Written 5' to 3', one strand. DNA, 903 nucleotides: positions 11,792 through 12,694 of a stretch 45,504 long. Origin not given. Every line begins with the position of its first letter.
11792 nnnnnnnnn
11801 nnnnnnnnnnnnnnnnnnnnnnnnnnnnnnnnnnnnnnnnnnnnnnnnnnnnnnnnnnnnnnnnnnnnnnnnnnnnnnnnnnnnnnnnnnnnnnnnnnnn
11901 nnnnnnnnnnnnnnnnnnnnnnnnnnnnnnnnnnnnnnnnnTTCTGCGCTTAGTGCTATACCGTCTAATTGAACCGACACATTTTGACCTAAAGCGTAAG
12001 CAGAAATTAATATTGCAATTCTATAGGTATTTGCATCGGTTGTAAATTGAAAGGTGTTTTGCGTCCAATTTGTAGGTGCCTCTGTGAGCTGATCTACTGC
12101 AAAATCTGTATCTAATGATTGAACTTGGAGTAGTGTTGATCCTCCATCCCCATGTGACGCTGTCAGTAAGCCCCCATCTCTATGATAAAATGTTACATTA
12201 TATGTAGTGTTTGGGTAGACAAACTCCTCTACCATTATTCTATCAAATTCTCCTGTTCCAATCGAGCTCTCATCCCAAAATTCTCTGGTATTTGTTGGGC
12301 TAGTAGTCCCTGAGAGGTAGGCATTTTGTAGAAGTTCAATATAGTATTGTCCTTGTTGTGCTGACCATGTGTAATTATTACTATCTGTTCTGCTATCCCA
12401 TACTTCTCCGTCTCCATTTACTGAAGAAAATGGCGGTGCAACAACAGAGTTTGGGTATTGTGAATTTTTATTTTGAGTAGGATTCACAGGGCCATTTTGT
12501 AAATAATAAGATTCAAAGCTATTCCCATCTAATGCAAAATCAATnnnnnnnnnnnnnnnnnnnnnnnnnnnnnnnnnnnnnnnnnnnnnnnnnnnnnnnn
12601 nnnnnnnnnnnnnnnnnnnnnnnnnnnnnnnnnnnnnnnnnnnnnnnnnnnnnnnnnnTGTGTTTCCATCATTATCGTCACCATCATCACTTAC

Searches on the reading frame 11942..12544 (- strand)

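Call 29: search_protein_families(library=pfam, max_evalue=5, proteins=[window:11942-12544:-])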
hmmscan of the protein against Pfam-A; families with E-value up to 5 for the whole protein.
window:11942-12544:- (201 aa): 2 families
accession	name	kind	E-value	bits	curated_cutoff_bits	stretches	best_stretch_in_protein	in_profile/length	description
PF13583.11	Reprolysin_4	-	0.0034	17.5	22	1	138-191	56-110/203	Metallo-peptidase family M12B Reprolysin-like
PF06355.19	Aegerolysin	-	0.064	13.8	22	0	42-79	76-119/131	Aegerolysin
